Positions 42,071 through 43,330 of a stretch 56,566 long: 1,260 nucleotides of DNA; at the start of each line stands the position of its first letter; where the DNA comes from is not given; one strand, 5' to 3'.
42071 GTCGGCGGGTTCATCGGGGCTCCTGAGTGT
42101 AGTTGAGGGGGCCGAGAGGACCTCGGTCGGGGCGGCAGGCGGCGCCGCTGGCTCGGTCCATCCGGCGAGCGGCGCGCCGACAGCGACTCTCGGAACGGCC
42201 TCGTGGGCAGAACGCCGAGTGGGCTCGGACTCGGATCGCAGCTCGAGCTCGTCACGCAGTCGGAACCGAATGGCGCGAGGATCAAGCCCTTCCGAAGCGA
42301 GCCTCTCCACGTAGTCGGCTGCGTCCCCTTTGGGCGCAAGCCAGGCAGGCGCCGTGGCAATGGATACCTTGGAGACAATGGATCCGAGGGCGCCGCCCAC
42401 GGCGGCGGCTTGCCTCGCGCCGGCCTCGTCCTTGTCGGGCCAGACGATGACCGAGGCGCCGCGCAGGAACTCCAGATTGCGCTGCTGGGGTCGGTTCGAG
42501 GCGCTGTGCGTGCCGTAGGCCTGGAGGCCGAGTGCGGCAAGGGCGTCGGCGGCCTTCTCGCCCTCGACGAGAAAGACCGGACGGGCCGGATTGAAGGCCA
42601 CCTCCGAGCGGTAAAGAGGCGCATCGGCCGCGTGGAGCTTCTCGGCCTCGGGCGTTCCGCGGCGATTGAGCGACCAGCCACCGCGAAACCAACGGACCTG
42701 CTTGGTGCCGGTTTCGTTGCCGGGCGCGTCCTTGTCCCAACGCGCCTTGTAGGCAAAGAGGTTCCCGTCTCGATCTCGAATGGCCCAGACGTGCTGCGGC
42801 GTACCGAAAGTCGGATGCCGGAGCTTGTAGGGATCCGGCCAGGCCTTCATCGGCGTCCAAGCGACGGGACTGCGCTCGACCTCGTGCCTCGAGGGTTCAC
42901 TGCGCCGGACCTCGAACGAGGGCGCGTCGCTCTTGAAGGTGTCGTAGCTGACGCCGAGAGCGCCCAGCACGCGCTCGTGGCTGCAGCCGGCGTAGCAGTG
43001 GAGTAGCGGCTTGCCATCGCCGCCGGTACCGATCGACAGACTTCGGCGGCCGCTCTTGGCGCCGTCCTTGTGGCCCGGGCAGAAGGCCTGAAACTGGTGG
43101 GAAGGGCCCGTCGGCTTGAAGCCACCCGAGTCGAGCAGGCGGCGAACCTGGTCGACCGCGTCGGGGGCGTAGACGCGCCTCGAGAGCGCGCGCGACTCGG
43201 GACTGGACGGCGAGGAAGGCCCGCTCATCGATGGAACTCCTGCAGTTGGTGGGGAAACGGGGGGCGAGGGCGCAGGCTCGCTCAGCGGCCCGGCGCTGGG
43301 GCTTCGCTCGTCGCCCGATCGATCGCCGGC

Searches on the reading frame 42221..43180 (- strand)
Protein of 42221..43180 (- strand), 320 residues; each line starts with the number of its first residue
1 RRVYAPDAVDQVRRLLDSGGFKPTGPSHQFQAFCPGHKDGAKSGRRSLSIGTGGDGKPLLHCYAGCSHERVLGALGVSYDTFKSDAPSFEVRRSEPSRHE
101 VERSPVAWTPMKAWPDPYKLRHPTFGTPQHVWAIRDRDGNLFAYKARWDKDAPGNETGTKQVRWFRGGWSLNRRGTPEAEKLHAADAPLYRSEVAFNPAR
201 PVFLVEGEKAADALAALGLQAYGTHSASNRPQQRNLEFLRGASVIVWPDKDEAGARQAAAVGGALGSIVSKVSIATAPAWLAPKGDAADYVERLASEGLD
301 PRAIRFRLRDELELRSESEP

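Call 58: search_protein_families(library=pfam, proteins=[window:42221-43180:-], max_evalue=1)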
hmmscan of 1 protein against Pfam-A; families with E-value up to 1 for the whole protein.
seq(320 aa): 1 family
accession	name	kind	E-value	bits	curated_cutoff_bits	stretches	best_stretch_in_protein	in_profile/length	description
PF13399.11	LytR_C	-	0.1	14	22.2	1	208-268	17-65/86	LytR cell envelope-related transcriptional attenuator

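Call 60: search_solved_structures(query=window:42221-43180:-, max_evalue=1)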
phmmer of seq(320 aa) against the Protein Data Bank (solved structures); distinct sequences matched with E-value up to 1: 3.
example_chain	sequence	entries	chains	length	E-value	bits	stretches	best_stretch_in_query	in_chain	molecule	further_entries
6hzi_A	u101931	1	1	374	0.25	13.9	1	2-67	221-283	Peptidoglycan D,D-transpeptidase FtsI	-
4v8m_AG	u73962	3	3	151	0.49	12.9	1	275-314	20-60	40S RIBOSOMAL PROTEIN S13, PUTATIVE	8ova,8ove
5opt_R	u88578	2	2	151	0.54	12.8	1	273-314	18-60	40S ribosomal protein S13, putative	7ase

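Call 61: search_protein_families(library=ncbifam, proteins=[window:42221-43180:-], max_evalue=0.1)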
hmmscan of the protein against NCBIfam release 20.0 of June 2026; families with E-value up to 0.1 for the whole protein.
seq(320 aa): 1 family
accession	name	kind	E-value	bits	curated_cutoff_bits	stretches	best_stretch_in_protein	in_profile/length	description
NF005477.0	PRK07078.1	subfamily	9.5e-14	50.5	1014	1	131-292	137-285/759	hypothetical protein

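Call 89: search_protein_families(library=phrogs, proteins=[window:42221-43180:-], max_evalue=0.01)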
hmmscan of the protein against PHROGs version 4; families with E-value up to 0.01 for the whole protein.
seq(320 aa): 4 families
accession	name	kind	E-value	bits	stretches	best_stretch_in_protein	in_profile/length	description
phrog_239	-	DNA, RNA and nucleotide metabolism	1.9e-18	67.8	1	31-293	42-298/801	DNA primase/helicase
phrog_6088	-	DNA, RNA and nucleotide metabolism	8.3e-18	65.2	1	26-293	18-282/772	DNA primase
phrog_849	-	DNA, RNA and nucleotide metabolism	2.5e-07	31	1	190-299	229-336/435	DNA primase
phrog_47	-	DNA, RNA and nucleotide metabolism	0.0019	17.8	0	198-292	231-323/947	DNA primase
